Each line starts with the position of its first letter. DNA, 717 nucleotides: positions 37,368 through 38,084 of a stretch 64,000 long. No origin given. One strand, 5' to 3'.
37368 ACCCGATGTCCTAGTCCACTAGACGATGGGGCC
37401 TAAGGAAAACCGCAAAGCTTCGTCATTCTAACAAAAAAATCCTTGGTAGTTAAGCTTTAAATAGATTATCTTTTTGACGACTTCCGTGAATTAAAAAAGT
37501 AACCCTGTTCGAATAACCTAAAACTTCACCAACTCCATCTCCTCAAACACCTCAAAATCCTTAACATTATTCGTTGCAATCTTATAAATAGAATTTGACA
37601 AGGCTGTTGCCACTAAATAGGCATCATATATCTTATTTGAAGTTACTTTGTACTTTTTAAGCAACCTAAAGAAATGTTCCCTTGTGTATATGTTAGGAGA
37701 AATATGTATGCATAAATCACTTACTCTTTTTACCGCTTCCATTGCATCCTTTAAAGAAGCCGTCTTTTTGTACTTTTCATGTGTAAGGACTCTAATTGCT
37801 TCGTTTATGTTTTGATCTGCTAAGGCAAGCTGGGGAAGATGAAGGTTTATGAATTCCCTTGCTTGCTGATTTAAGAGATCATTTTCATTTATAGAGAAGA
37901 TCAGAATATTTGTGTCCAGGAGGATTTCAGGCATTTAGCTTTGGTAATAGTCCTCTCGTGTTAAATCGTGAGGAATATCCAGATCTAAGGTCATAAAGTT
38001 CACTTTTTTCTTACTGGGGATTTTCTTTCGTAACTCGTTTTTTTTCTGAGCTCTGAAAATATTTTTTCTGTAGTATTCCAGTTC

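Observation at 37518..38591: Oligoribonuclease with a C-terminal tail directly abutting a PIN-domain toxin gene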

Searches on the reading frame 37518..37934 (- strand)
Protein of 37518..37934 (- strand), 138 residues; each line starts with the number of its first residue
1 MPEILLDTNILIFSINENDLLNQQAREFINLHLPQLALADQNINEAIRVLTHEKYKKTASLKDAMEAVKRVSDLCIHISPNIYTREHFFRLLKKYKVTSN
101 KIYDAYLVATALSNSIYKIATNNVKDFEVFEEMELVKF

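Call 3: search_protein_families(library=pfam, proteins=[window:37518-37934:-], max_evalue=0.01)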
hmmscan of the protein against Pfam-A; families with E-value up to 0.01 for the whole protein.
window:37518-37934:- (138 aa): 1 family
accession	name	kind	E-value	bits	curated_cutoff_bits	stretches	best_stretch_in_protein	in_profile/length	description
PF01850.27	PIN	-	1.4e-07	32.5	23.6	1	4-123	1-111/120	PIN domain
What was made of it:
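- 37518..37934 (-): PIN-domain (VapC-like) toxin gene, 138 aa. Pfam PIN E=1.4e-7 (call 3).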

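Call 5: search_protein_families(library=ncbifam, proteins=[window:37518-37934:-], max_evalue=0.01)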
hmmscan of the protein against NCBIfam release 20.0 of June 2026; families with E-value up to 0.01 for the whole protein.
window:37518-37934:- (138 aa): 3 families
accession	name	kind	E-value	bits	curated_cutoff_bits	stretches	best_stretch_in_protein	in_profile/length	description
TIGR00028.1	Mtu_PIN_fam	subfamily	7.3e-09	36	73.6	1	4-136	3-138/143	TA system VapC family ribonuclease toxin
NF047863.1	VapCLeptosp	equivalog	0.00096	19.5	140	1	5-135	2-126/130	type II toxin-antitoxin system tRNA(fMet)-specific endonuclease VapC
NF010285.0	PRK13725.1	subfamily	0.0064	16.4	143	1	3-132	3-125/132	tRNA(fMet)-specific endonuclease VapC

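Call 7: find_homologous_proteins(query=window:37518-37934:-)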
Query window:37518-37934:- (138 aa): 12 proteins with E <= 0.001 among 38 candidates.
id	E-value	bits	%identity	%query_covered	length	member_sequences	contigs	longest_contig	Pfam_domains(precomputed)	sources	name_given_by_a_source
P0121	1.4e-81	289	100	100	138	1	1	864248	PF01850.28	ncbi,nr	ncbi:PIN domain-containing protein [candidate division WWE3 bacterium]|nr:PIN domain-containing prot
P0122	2.0e-46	175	58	100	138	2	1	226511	PF01850.28,PF13470.13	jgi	jgi:predicted nucleic acid-binding protein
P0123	7.5e-45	170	57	100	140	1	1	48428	PF01850.28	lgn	-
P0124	1.3e-44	169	59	100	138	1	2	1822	PF01850.28,PF13470.13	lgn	-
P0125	9.8e-41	157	54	98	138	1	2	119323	PF01850.28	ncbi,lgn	-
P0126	1.0e-31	128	49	96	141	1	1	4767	PF01850.28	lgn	-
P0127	2.5e-28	117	48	96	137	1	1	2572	PF01850.28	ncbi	-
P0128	1.8e-26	111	42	96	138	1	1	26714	PF01850.28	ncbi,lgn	-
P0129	7.9e-24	102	43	96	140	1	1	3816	PF01850.28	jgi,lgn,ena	-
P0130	1.2e-23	102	44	96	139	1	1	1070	PF01850.28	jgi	jgi:predicted nucleic acid-binding protein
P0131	7.9e-22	96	43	96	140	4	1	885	PF01850.28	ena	-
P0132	8.1e-22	96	41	96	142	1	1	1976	PF01850.28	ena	-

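Call 9: find_encoding_contigs(protein=P0122, flank=3000, max_places=3)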
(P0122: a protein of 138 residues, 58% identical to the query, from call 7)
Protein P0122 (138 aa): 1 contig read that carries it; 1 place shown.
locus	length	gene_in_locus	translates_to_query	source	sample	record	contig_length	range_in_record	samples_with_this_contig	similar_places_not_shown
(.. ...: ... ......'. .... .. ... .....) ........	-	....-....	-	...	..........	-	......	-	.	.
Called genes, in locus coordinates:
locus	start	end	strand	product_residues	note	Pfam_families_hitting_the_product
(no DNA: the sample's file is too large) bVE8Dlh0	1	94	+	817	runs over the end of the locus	-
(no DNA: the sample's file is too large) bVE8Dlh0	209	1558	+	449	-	PF18073:Zn_ribbon_LapB, PF13481:AAA_25, PF03796:DnaB_C (weak), PF06745:ATPase, PF13191:AAA_16 (weak), PF23442:DUF7125 (weak), PF00005:ABC_tran (weak), PF03266:NTPase_1 (weak), +1 more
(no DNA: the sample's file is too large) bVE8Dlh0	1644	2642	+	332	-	PF01938:TRAM (faint)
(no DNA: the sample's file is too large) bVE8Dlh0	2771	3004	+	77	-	-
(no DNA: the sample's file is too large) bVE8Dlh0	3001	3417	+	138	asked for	PF01850:PIN, PF13470:PIN_3 (weak)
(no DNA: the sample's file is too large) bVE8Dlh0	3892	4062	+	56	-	-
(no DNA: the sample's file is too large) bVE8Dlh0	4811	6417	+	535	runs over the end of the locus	-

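Call 10: find_encoding_contigs(protein=P0123, flank=3000, max_places=3)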
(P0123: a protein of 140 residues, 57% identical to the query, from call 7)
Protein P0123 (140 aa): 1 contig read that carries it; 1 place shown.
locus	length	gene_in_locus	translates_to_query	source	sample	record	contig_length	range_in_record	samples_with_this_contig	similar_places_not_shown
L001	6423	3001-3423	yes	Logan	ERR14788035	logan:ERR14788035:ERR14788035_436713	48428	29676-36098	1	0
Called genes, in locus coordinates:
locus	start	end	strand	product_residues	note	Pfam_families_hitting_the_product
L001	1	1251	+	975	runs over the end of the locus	PF00675:Peptidase_M16, PF05193:Peptidase_M16_C, PF08367:M16C_assoc, PF05193:Peptidase_M16_C (weak), PF22516:PreP_C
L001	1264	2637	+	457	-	-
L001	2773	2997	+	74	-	-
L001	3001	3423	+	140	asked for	PF01850:PIN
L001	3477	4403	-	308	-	PF00293:NUDIX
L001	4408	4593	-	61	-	-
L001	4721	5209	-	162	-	PF00535:Glycos_transf_2, PF10111:Glyco_tranf_2_2 (weak)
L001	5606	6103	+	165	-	PF27226:AF_1845 (weak)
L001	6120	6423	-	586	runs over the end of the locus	PF12229:PG_binding_4, PF04294:VanW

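Call 11: find_encoding_contigs(protein=P0125, flank=3000, max_places=3)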
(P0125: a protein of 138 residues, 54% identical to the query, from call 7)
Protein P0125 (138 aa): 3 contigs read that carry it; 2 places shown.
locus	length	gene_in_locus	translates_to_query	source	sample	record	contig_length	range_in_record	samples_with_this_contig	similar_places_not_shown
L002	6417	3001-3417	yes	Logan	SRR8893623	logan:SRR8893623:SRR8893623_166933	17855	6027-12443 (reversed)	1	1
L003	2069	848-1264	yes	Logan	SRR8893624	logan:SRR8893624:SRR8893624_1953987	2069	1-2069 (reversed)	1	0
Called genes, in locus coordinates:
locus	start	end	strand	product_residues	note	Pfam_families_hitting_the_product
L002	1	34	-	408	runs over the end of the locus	PF00232:Glyco_hydro_1, PF00150:Cellulase (weak), PF00331:Glyco_hydro_10 (faint), PF02449:Glyco_hydro_42 (weak), PF00232:Glyco_hydro_1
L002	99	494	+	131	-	-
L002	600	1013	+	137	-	PF01641:SelR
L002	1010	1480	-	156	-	PF04306:DUF456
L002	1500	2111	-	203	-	PF08843:AbiEii (weak)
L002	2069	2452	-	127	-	PF21956:DUF6922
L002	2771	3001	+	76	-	-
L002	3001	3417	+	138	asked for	PF01850:PIN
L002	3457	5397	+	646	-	PF22612:GH113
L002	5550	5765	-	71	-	-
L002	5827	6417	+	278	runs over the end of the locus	PF07690:MFS_1, PF12832:MFS_1_like (weak)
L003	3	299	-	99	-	?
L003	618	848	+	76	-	-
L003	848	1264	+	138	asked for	PF01850:PIN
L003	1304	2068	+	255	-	?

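Call 19: find_related_loci(query=A2, collection=genome_contigs, flank=3000)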
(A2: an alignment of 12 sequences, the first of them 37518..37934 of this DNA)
Query A2 (138 aa) in genome_contigs; peptide patterns used: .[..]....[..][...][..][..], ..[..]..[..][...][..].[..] (x = any residue, [..] = any of these).
599 stretches matched a pattern (row limit reached: there are more); 154 encode a relative of the query (tblastn E <= 1e-3); the best 80 are kept; 80 distinct loci.
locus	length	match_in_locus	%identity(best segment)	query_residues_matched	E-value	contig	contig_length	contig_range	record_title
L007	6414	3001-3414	60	1-138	1e-56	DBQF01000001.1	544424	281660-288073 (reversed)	MAG TPA_asm: candidate division WWE3 bacterium UBA1401 UBA1401_contig_1134, whole genome shotgun sequence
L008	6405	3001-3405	54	1-135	4e-47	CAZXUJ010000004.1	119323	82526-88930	MAG TPA_asm: uncultured Candidatus Saccharibacteria bacterium isolate SRP192515_co1_190 genome assembly, contig: NODE_78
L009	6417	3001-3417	47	1-138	2e-41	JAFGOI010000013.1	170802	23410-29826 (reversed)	MAG: Patescibacteria group bacterium isolate Zod_Metabat.613 k87_14339808, whole genome shotgun sequence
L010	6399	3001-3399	47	4-136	1e-34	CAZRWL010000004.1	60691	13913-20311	MAG TPA_asm: uncultured Gammaproteobacteria bacterium isolate SRP269290_co1_1073 genome assembly, contig: NODE_484_lengt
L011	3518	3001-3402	47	3-136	1e-33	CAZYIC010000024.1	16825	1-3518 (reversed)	MAG TPA_asm: uncultured Gammaproteobacteria bacterium isolate binchicken_co38_456 genome assembly, contig: NODE_7211_len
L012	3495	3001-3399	44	4-136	1e-33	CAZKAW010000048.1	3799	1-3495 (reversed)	MAG TPA_asm: uncultured Gammaproteobacteria bacterium isolate binchicken_co38_470 genome assembly, contig: NODE_50158_le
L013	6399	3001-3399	45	4-136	3e-32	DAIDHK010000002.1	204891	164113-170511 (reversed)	MAG TPA_asm: Candidatus Levyibacteriota bacterium isolate clean343 NODE_2_length_204891_cov_11.242083, whole genome shot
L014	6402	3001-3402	43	3-136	1e-31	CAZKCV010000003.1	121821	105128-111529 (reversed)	MAG TPA_asm: uncultured Gammaproteobacteria bacterium isolate binchicken_co251_142 genome assembly, contig: NODE_243_len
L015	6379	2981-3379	44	3-135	4e-31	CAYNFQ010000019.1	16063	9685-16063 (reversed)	MAG TPA_asm: uncultured Gammaproteobacteria bacterium isolate binchicken_co110_279 genome assembly, contig: NODE_7854_le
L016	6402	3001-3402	43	3-136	4e-31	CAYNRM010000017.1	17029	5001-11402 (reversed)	MAG TPA_asm: uncultured Gammaproteobacteria bacterium isolate SRP128246_co1_67 genome assembly, contig: NODE_7321_length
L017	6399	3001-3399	42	4-136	8e-31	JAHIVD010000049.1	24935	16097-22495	MAG: Patescibacteria group bacterium isolate MM_PC_MetaG.mb.55 MM_PC_MetaG.mb.55_k141_996428, whole genome shotgun seque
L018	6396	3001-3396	40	5-136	5e-31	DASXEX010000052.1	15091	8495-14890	MAG TPA_asm: Candidatus Saccharimonadales bacterium isolate SMAG_U5123 k141_1716977, whole genome shotgun sequence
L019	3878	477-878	41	3-136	4e-30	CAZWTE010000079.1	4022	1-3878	MAG TPA_asm: uncultured Gammaproteobacteria bacterium isolate binchicken_co144_909 genome assembly, contig: NODE_46512_l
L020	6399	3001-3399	40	4-136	7e-30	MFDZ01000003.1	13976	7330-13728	MAG: Candidatus Daviesbacteria bacterium RIFCSPLOWO2_02_FULL_41_8 rifcsplowo2_02_scaffold_11800, whole genome shotgun se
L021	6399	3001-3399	39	4-136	9e-29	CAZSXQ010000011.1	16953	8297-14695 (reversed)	MAG TPA_asm: uncultured Gammaproteobacteria bacterium isolate SRP011637_co1_148 genome assembly, contig: NODE_1077_lengt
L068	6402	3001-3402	30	4-138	2e-11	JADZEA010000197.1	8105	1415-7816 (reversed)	MAG: bacterium isolate SJ803 c_000001007661, whole genome shotgun sequence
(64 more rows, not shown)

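Call 23: search_protein_families(library=pfam, proteins=[L068:300-2996:+, L068:2989-3405:+, L007:2764-2997:+, L001:2773-2997:+, L013:2762-2998:+], max_evalue=0.1)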
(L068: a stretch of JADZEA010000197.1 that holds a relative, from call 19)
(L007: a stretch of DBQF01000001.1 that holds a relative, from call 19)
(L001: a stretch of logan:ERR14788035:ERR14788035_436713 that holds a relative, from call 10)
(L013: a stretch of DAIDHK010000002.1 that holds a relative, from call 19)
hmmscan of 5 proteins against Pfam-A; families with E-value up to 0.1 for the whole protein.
L068:300-2996:+ (898 aa): 5 families
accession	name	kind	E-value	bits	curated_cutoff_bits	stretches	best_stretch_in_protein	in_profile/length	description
PF04851.21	ResIII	-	9.8e-20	71.5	22.5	1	2-244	2-163/164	Type III restriction enzyme, res subunit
PF00270.35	DEAD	-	2.6e-07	31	26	1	58-222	17-132/167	DEAD/DEAH box helicase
PF18766.7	SWI2_SNF2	-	0.00026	21.1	26.7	1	64-248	27-160/221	SWI2/SNF2 ATPase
PF19778.5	RE_endonuc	-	0.0019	18.5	23.4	1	755-841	2-87/108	Endonuclease domain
PF12295.13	Symplekin_C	-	0.023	15.1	25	1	397-497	13-110/182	Symplekin tight junction protein C terminal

L068:2989-3405:+ (138 aa): 1 family
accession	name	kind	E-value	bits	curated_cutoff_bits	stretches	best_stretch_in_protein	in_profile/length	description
PF01850.27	PIN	-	2e-10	41.8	23.6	1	5-131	1-118/120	PIN domain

L007:2764-2997:+ (77 aa): 0 families

L001:2773-2997:+ (74 aa): 0 families

L013:2762-2998:+ (78 aa): 2 families
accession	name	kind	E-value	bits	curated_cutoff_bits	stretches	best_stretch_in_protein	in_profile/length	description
PF19807.5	DUF6290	-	0.045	14.4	27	1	8-46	4-42/72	Family of unknown function (DUF6290)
PF09736.14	Bud13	-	0.088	13.6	27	1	13-54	60-101/144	Pre-mRNA-splicing factor of RES complex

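Call 64: find_related_loci(query=L068:300-2993:+, collection=metagenome_contigs, flank=2500)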
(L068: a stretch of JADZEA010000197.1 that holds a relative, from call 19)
Query L068:300-2993:+ (898 aa) in metagenome_contigs; peptide patterns used: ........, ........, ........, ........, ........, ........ (x = any residue, [..] = any of these).
61 stretches matched a pattern, but none encodes a relative of the query by tblastn (E <= 1e-3).
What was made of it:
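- Closest known: L068. Different: This case is also known from one contig only (call 64).
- Tried and rejected: None were found (call 64).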

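Call 66: search_solved_structures(query=L007:2764-2997:+, max_evalue=10)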
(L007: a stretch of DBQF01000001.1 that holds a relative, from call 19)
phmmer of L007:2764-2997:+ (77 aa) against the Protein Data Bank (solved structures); distinct sequences matched with E-value up to 10: 3.
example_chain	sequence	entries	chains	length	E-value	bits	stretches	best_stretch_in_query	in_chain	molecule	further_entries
5esx_A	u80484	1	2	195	0.25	15.1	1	31-65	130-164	Purine/pyrimidine phosphoribosyltransferase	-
5esw_A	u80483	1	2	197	0.26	15.1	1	31-65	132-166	Purine/pyrimidine phosphoribosyltransferase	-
5yfp_D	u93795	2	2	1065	0.46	14.3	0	39-63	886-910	Exocyst complex component SEC8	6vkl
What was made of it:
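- Tried and rejected: The single L007 antitoxin gives no significant hit (call 66).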

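Call 71: search_protein_families(library=padloc, proteins=[window:37518-37934:-, L068:300-2996:+, L068:2989-3405:+], max_evalue=0.001)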
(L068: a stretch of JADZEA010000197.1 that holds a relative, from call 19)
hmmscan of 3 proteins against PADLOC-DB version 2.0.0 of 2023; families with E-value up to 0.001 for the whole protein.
window:37518-37934:- (138 aa): 0 families

L068:300-2996:+ (898 aa): 6 families
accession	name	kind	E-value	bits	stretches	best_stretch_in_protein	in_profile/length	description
PDLC03650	REase_III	-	1.5e-133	445.1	1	1-859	1-877/898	Type III restriction enzyme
PDLC03653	REase_III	-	9.2e-77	257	1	53-467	85-520/883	Type III restriction enzyme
PDLC03647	REase_III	-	4.7e-15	52.8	2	365-425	504-567/989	Type III restriction enzyme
PDLC03649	REase_III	-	1.2e-11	41.3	2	360-455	488-583/973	Type III restriction enzyme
PDLC03648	REase_III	-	1.3e-10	38.1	1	200-437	128-379/871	Type III restriction enzyme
PDLC01765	Cas3c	-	7.7e-05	19.8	1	59-120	187-242/612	-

L068:2989-3405:+ (138 aa): 0 families

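Call 72: search_protein_families(library=ncbifam, proteins=[L068:300-2996:+, L007:2764-2997:+, L007:2034-2678:-], max_evalue=0.001)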
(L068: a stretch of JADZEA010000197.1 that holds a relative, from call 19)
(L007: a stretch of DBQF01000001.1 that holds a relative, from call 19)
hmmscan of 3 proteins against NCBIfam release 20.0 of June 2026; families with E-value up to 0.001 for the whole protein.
L068:300-2996:+ (898 aa): 2 families
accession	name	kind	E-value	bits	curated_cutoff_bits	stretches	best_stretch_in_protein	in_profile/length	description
NF046055.1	restr_BPTD_3080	equivalog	3.6e-13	48.4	800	1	764-846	858-939/970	BPTD_3080 family restriction endonuclease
NF012027.0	PRK15483.1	equivalog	2.7e-10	38.8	564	2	3-247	6-242/986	type III restriction-modification system endonuclease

L007:2764-2997:+ (77 aa): 0 families

L007:2034-2678:- (214 aa): 29 families (the best 25 are shown)
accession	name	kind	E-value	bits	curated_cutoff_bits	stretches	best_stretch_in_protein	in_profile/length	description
NF005906.0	PRK07883.1-4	equivalog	7e-53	179.8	495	1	11-200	3-193/563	DEDD exonuclease domain-containing protein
NF001688.0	PRK00448.1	equivalog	2.3e-42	144.7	873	1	10-193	419-602/1445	PolC-type DNA polymerase III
NF006316.0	PRK08517.1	equivalog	1.1e-39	136.4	247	1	7-175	63-230/270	3'-5' exonuclease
TIGR01407.1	dinG_rel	hypoth_equivalog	1.7e-39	135.8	547.7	1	16-169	2-156/889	putative DnaQ family exonuclease/DinG family helicase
NF005981.0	PRK08074.1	equivalog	5.4e-39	133.9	789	1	16-176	5-167/931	ATP-dependent DNA helicase DinG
TIGR01405.1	polC_Gram_pos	equivalog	1.5e-38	132.2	1043.45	1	9-200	184-376/1211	DNA polymerase III subunit alpha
NF005905.0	PRK07883.1-3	equivalog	9.7e-37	126.8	508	1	7-175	17-188/581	DEDD exonuclease domain-containing protein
NF004719.0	PRK06063.1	equivalog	2.5e-36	125.2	389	1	14-182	16-184/331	DEDDh family exonuclease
NF005907.0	PRK07883.1-5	equivalog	3.4e-35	121.5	454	1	7-174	21-191/584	DEDD exonuclease domain-containing protein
NF005289.0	PRK06807.1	equivalog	7.6e-31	107.5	335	1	14-186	8-180/313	3'-5' exonuclease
NF005569.0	PRK07246.1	equivalog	3.8e-27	94.9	794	1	16-171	9-163/820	bifunctional DnaQ family exonuclease/ATP-dependent helicase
NF005836.0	PRK07740.1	equivalog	8e-27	94.2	261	1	5-181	50-229/244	hypothetical protein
NF005904.0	PRK07883.1-2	equivalog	4.3e-25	88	969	1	11-170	27-189/584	DEDD exonuclease domain-containing protein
NF005903.0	PRK07883.1-1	equivalog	2.5e-23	82.4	1038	1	13-170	39-205/642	DEDD exonuclease domain-containing protein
NF004964.0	PRK06310.1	equivalog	2.2e-22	79.7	236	1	11-175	4-171/250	DNA polymerase III subunit epsilon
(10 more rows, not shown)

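Call 79: find_encoding_contigs(protein=P0121, flank=1000, max_places=3)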
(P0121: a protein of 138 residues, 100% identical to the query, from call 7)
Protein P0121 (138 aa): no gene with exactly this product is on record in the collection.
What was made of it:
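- Tried and rejected: The protein is not on record (call 79).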
